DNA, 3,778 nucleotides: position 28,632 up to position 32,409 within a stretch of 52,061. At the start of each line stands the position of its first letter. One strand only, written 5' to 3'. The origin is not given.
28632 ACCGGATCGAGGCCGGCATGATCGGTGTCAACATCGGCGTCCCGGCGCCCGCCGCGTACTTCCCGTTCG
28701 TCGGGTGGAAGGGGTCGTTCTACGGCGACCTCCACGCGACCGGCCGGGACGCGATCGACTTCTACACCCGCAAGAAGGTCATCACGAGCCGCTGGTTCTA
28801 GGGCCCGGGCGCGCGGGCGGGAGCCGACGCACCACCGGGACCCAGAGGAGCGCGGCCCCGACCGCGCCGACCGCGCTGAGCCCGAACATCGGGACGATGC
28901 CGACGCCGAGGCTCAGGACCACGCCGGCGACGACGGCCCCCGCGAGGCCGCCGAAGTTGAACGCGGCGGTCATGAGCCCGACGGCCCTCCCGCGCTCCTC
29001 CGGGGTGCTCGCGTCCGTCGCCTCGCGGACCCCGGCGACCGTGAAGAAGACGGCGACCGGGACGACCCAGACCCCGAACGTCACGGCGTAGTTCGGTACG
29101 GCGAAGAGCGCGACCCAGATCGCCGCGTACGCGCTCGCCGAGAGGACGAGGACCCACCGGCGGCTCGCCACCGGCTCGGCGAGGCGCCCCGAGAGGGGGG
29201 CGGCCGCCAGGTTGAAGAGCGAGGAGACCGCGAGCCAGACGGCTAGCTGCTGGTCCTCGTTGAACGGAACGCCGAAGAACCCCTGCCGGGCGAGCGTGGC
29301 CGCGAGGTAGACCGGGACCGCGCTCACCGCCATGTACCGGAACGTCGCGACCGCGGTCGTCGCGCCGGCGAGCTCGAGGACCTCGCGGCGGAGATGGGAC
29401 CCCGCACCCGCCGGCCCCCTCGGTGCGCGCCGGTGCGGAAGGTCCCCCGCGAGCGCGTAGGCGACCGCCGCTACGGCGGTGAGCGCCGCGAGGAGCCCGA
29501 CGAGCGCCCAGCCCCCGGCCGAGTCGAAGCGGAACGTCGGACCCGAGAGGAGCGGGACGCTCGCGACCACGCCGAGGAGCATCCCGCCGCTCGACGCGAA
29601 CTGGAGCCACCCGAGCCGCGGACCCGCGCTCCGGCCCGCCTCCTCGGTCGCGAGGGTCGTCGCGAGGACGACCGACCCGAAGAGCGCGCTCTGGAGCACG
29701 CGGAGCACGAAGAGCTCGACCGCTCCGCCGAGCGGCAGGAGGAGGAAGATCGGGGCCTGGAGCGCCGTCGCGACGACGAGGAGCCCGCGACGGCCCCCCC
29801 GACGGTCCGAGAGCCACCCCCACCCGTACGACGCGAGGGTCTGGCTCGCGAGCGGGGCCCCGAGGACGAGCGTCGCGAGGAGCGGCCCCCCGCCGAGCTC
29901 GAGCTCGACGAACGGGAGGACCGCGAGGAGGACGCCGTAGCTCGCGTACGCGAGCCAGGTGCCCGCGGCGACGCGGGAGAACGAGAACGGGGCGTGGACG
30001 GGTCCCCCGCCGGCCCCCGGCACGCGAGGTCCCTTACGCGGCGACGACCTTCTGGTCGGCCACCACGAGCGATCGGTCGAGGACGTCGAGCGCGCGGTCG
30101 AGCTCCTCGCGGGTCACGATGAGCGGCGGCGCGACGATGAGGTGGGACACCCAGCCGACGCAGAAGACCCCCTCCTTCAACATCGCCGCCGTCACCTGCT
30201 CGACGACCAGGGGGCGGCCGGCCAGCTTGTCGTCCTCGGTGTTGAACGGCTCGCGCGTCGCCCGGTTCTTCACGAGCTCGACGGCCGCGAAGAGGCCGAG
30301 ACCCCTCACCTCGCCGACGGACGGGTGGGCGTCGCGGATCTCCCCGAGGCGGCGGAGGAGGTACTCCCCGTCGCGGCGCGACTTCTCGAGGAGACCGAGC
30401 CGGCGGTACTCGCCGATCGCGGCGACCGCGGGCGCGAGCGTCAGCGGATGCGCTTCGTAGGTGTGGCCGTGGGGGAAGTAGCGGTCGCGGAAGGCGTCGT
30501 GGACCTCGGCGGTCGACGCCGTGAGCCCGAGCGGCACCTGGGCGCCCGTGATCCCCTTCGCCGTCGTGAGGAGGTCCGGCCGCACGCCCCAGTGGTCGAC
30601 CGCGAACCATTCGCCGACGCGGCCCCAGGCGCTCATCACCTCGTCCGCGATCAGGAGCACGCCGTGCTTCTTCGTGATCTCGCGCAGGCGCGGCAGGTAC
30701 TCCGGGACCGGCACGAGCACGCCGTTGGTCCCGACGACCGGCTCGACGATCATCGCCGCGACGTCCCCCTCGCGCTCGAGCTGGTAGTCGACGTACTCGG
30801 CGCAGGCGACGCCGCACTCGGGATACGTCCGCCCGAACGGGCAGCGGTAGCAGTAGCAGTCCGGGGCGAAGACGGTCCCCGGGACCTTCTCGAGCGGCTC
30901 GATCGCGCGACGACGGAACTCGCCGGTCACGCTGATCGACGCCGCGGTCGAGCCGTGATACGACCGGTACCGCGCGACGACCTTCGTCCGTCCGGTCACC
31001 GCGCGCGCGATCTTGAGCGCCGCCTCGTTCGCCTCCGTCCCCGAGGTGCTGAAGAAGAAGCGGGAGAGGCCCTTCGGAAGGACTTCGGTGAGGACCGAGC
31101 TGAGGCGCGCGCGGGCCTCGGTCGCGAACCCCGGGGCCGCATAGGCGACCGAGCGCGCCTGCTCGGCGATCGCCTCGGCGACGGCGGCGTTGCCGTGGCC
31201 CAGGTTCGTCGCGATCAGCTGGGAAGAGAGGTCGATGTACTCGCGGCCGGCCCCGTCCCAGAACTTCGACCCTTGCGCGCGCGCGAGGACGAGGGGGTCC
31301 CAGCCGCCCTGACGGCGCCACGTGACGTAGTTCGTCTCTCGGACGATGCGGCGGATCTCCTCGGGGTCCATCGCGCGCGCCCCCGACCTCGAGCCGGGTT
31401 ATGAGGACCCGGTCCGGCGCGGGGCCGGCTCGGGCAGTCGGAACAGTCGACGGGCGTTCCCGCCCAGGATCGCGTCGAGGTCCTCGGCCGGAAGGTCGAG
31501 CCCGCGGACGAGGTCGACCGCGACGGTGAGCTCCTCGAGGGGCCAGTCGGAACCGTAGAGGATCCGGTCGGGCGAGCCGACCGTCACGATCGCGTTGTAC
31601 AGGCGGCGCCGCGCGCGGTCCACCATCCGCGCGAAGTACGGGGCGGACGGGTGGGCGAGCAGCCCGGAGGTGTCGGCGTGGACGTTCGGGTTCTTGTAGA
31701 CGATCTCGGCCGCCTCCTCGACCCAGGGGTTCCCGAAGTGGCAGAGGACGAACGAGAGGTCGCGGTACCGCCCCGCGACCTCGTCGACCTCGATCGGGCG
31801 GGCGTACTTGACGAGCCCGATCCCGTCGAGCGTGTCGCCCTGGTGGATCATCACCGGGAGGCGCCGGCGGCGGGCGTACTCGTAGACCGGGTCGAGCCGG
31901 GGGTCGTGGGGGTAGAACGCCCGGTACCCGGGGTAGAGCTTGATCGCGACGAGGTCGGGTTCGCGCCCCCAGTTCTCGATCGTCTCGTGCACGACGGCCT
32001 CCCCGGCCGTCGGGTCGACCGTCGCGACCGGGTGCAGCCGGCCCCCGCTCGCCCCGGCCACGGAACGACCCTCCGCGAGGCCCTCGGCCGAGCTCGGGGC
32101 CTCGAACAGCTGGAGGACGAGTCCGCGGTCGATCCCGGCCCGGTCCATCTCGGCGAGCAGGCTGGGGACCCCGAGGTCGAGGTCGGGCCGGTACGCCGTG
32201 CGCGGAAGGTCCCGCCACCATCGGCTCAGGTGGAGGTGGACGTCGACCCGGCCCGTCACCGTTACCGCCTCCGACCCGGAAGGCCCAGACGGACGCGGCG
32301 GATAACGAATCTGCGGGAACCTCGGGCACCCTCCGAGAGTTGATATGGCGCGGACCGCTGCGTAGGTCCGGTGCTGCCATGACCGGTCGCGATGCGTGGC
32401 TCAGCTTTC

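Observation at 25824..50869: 25-kb archaeal amine/polyamine catabolic region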

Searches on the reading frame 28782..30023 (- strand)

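Call 7: search_protein_families(library=pfam, proteins=[window:28782-30023:-])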
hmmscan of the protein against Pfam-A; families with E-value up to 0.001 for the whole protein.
window:28782-30023:- (413 aa): 2 families
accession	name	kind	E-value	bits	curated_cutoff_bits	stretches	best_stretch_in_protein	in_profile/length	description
PF07690.21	MFS_1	-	3.9e-23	82.4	33.4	2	219-409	2-183/347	Major Facilitator Superfamily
PF13347.12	MFS_2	-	0.00045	19.3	27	0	15-112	226-325/427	MFS/sugar transport protein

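Call 16: search_protein_families(library=ncbifam, proteins=[window:28782-30023:-], max_evalue=0.00001)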
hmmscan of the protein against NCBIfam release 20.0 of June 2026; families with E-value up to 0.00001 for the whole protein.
window:28782-30023:- (413 aa): 1 family
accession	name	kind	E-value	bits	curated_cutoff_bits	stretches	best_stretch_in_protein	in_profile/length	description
NF012193.0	tet_MFS_A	exception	2.5e-06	26.7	840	1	261-384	45-167/394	tetracycline efflux MFS transporter Tet(A)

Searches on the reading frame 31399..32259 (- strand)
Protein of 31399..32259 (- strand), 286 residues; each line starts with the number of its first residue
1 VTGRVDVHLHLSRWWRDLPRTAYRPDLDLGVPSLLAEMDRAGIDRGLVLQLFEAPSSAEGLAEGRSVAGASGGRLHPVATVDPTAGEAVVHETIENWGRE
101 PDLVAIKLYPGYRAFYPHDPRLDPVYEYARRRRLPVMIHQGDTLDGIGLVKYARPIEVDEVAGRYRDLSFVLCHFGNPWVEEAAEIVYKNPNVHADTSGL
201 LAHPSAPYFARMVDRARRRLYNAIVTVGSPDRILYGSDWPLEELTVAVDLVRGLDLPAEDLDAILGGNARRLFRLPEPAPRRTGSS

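Call 7: search_protein_families(library=pfam, proteins=[window:31399-32259:-])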
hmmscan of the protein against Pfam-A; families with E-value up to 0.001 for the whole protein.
window:31399-32259:- (286 aa): 1 family
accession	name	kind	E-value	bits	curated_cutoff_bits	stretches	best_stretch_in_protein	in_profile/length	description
PF04909.20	Amidohydro_2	-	8.2e-37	127.9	26.4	1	5-275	1-289/289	Amidohydrolase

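Call 9: search_protein_families(library=ncbifam, proteins=[window:31399-32259:-], max_evalue=1e-10)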
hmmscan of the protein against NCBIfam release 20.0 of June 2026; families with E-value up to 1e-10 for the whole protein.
window:31399-32259:- (286 aa): 0 families

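Call 18: find_related_loci(query=window:31399-32259:-, collection=genome_contigs, flank=10000)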
Query window:31399-32259:- (286 aa) in genome_contigs; peptide patterns used: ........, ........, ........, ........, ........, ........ (x = any residue, [..] = any of these).
261 stretches matched a pattern; 113 encode a relative of the query (tblastn E <= 1e-3); the best 80 are kept; 80 distinct loci.
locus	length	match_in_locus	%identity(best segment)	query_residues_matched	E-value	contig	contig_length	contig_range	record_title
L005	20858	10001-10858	96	1-286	7e-180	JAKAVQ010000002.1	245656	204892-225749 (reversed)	MAG: Thermoplasmata archaeon isolate YP4.bin112 NODE_34_length_245656_cov_4.676531, whole genome shotgun sequence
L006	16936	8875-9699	73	2-276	4e-132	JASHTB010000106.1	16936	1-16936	MAG: Thermoplasmata archaeon isolate JOPF142 JOPF_A102_contig_116283, whole genome shotgun sequence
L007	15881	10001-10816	74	5-276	2e-131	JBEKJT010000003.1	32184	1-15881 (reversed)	MAG: Thermoplasmata archaeon isolate SPRUCE 32 SPRUCE_32_3, whole genome shotgun sequence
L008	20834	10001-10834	72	4-281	2e-129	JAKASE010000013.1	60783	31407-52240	MAG: Thermoplasmata archaeon isolate YP1.bin27 NODE_466_length_60783_cov_18.296080, whole genome shotgun sequence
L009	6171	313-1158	71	4-286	6e-129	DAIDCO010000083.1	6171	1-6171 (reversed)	MAG TPA_asm: bacterium isolate clean3188 NODE_83_length_6171_cov_8.955858, whole genome shotgun sequence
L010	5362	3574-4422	71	4-286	3e-129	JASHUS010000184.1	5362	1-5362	MAG: Thermoplasmata archaeon isolate JOPF185 JOPF_A06C_contig_233565, whole genome shotgun sequence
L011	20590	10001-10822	71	4-277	3e-127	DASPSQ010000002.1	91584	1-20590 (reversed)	MAG TPA_asm: Thermoplasmata archaeon isolate SMAG_U12255 k141_302531, whole genome shotgun sequence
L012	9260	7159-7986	72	2-277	7e-127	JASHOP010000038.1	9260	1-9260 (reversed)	MAG: Thermoplasmata archaeon isolate JOPF026 JOPF_N143_contig_28492, whole genome shotgun sequence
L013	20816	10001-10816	72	4-275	1e-124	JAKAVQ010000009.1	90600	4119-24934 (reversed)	MAG: Thermoplasmata archaeon isolate YP4.bin112 NODE_343_length_90600_cov_5.114045, whole genome shotgun sequence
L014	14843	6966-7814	70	4-286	8e-124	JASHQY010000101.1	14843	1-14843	MAG: Thermoplasmata archaeon isolate JOPF087 JOPF_N102_contig_41356, whole genome shotgun sequence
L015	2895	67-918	68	3-286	1e-128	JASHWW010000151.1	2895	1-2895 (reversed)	MAG: Thermoplasmata archaeon isolate JOPF241 JOPF_NEAR_contig_1097989, whole genome shotgun sequence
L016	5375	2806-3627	70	4-277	1e-123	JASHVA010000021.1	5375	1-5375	MAG: Thermoplasmata archaeon isolate JOPF193 JOPF_N14C_contig_17162, whole genome shotgun sequence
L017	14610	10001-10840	68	4-286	3e-123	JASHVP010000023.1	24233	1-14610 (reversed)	MAG: Thermoplasmata archaeon isolate JOPF208 JOPF_A07C_contig_41311, whole genome shotgun sequence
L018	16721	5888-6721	68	4-281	6e-123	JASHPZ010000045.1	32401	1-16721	MAG: Thermoplasmata archaeon isolate JOPF062 JOPF_A013_contig_38277, whole genome shotgun sequence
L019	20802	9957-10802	65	1-282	1e-122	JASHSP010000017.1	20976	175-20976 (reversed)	MAG: Thermoplasmata archaeon isolate JOPF130 JOPF_AWAY_contig_203260, whole genome shotgun sequence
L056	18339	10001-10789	34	5-275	9e-37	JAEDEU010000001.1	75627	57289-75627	MAG: Clostridiaceae bacterium isolate MAG066 NODE_142_length_75627_cov_63.643201, whole genome shotgun sequence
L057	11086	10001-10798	30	4-275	1e-34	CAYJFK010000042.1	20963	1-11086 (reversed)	MAG TPA_asm: uncultured Oscillospiraceae bacterium isolate ERP123703_co2_6 genome assembly, contig: NODE_1607_length_209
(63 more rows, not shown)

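Call 32: search_solved_structures(query=window:31399-32259:-, max_evalue=0.001)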
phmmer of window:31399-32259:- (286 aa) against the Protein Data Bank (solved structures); distinct sequences matched with E-value up to 0.001: 5.
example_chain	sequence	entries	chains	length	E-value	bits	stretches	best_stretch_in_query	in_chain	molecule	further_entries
3irs_A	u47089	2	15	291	4.3e-15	58.9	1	33-273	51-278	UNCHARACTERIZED PROTEIN BB4693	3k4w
4dlf_A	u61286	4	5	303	9.2e-05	25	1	193-283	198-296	Amidohydrolase 2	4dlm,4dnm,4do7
3s4t_A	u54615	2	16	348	0.00017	24.1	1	218-276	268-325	Amidohydrolase 2 | Gamma-resorcylate decarboxylase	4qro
4icm_A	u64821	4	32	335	0.00022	23.8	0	224-275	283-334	5-carboxyvanillate decarboxylase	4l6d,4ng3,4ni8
2dvt_A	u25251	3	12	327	0.00063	22.3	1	218-275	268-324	Thermophilic reversible gamma-resorcylate decarboxylase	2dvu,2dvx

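Call 100: search_protein_families(library=pfam, proteins=[L056:9124-9924:+, L056:9992-10792:+, L056:10865-12343:-, L056:12374-13870:-, L056:6459-7364:+, L057:4541-6946:+, L057:7577-9109:-, L057:9112-9786:-, L019:8187-9845:+], max_evalue=0.00001)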
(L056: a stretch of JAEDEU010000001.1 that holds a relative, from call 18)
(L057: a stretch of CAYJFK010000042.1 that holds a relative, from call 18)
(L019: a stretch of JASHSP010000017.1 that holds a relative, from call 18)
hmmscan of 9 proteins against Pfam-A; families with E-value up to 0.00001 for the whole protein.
L056:9124-9924:+ (266 aa): 1 family
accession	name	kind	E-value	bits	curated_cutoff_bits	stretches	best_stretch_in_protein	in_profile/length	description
PF03309.20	Pan_kinase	-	4.5e-75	252.4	24.7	1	2-205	1-204/205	Type III pantothenate kinase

L056:9992-10792:+ (266 aa): 1 family
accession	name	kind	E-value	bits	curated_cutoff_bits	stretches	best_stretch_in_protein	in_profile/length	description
PF04909.20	Amidohydro_2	-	1.9e-33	116.9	26.4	1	4-266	1-289/289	Amidohydrolase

L056:10865-12343:- (492 aa): 3 families
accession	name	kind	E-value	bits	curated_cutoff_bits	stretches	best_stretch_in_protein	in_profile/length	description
PF09547.16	SpoIVA_ATPase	-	1.7e-113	378.3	26.6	1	1-237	1-237/237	Stage IV sporulation protein A, ATPase domain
PF20438.3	SpoIVA_middle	-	1.2e-65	221.4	25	1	238-416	1-179/179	Stage IV sporulation protein A, middle domain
PF20439.3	SpoIVA_C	-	1.7e-33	115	25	1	417-492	1-76/76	Sporulation stage IV protein A, C-terminal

L056:12374-13870:- (498 aa): 1 family
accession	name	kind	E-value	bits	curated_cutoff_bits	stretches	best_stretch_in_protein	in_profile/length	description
PF12673.12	SipL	-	2.9e-15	56.7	23.6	1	35-116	1-78/78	SipL, SPOCS domain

L056:6459-7364:+ (301 aa): 1 family
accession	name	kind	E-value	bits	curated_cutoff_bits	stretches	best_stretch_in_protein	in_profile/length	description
PF00398.26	RrnaAD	-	1.5e-56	191.9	24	1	27-251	2-225/263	Ribosomal RNA adenine dimethylase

L057:4541-6946:+ (801 aa): 5 families
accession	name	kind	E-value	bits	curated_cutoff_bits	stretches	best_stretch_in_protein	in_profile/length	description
PF03483.22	B3_4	-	7.8e-63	211.6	29.3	1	226-398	2-170/174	B3/4 domain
PF17759.6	tRNA_synthFbeta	-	6.6e-58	196.1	22.4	1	487-690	2-214/214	Phenylalanyl tRNA synthetase beta chain CLM domain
PF03147.19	FDX-ACB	-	5.3e-29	100.9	31.1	1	707-800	1-94/94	Ferredoxin-fold anticodon binding domain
PF03484.21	B5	-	4e-18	65.8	28.6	1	422-482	1-66/67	tRNA synthetase B5 domain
PF01588.26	tRNA_bind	-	3.6e-10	40.2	27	1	47-132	1-77/96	Putative tRNA binding domain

L057:7577-9109:- (510 aa): 3 families
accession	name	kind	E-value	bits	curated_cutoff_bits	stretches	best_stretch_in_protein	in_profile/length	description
PF02518.31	HATPase_c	-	3.2e-19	69.8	26.4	1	385-493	2-109/111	Histidine kinase-, DNA gyrase B-, and HSP90-like ATPase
PF00512.31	HisKA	-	4.2e-16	59.2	26.9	1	274-340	2-66/66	His Kinase A (phospho-acceptor) domain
PF00672.30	HAMP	-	9.7e-07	29.5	25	1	204-254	2-52/53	HAMP domain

L057:9112-9786:- (224 aa): 2 families
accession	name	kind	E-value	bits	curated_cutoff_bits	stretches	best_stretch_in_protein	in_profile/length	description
PF00072.30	Response_reg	-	4.7e-27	94.8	30.2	1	4-116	1-111/111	Response regulator receiver domain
PF00486.34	Trans_reg_C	-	3.6e-25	88.3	26.2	1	149-222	1-77/77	Transcriptional regulatory protein, C terminal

L019:8187-9845:+ (552 aa): 1 family
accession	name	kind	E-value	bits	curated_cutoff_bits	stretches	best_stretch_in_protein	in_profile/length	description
PF00282.25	Pyridoxal_deC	-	7.4e-57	193.2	27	1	82-451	5-374/375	Pyridoxal-dependent decarboxylase conserved domain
